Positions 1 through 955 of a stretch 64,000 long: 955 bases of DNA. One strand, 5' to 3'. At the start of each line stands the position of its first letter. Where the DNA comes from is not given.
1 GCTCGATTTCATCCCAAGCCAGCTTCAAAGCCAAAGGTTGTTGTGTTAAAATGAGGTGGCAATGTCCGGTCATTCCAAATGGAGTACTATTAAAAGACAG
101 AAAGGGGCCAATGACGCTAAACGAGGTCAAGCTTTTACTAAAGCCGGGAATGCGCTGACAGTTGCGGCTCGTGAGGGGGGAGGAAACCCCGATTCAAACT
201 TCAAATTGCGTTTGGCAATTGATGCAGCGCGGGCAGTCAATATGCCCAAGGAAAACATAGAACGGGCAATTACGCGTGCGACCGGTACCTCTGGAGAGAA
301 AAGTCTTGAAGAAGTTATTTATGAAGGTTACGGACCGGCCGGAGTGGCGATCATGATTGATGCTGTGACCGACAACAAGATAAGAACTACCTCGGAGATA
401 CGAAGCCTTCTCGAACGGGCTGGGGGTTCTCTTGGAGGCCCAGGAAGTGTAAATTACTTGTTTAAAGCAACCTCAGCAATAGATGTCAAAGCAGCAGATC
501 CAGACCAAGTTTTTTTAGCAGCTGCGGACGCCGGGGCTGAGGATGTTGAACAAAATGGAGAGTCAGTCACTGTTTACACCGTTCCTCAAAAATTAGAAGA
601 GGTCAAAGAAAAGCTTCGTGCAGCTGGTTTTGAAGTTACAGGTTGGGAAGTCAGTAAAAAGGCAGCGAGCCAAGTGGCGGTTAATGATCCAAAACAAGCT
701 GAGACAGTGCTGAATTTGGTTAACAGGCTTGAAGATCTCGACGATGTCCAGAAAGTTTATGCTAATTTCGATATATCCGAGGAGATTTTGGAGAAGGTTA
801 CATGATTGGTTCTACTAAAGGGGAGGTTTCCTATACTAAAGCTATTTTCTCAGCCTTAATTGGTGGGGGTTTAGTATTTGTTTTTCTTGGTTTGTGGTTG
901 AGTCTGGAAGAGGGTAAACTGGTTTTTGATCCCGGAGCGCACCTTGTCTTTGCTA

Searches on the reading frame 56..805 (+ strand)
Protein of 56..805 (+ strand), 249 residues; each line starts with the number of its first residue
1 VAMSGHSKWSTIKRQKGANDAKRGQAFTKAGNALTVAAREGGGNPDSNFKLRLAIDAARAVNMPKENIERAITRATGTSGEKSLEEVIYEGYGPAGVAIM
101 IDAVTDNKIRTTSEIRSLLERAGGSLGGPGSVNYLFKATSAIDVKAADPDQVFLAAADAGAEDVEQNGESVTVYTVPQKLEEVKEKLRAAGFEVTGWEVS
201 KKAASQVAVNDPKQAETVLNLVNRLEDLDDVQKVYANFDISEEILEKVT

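Call 71: list_cluster_members(proteins=[window:56-805:+, window:31458-32810:-, window:60992-61405:+, window:9481-11925:-])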
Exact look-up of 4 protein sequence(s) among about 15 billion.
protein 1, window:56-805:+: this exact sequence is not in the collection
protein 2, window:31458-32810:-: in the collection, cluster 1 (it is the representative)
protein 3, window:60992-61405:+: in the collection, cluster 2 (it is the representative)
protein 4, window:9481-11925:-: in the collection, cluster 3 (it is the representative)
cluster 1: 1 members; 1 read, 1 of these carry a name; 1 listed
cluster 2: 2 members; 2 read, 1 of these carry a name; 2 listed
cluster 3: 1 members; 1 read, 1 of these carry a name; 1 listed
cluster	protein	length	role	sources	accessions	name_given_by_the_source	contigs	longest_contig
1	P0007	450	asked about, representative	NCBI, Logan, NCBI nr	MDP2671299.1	MAG: replication-associated recombination protein A [bacterium] | replication-associated recombination protein A [bacterium]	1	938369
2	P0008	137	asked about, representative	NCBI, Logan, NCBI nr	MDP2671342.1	MAG: response regulator [bacterium] | response regulator [bacterium]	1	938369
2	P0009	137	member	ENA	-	-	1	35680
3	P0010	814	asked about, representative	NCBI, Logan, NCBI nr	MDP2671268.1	MAG: ATP-dependent Clp protease ATP-binding subunit [bacterium] | ATP-dependent Clp protease ATP-binding subunit [bacterium]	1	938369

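Call 72: find_encoding_contigs(protein=P0009, flank=10000)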
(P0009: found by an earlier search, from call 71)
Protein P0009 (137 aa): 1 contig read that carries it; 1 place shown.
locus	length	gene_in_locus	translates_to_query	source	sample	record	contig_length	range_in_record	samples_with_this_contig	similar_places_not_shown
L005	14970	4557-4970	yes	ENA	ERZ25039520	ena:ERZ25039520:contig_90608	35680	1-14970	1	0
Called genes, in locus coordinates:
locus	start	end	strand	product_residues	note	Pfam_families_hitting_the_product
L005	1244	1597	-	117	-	PF09587:PGA_cap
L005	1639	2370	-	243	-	PF09587:PGA_cap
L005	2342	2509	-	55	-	PF01923:Cob_adeno_trans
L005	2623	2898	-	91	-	PF01923:Cob_adeno_trans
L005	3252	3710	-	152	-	PF18933:PsbP_2 (faint)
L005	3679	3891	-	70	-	-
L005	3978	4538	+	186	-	PF21088:MS_channel_1st, PF00924:MS_channel_2nd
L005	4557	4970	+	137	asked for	PF00072:Response_reg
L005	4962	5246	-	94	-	-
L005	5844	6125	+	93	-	-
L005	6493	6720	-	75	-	-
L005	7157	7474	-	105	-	-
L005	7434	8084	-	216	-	-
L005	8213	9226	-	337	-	-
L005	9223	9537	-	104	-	-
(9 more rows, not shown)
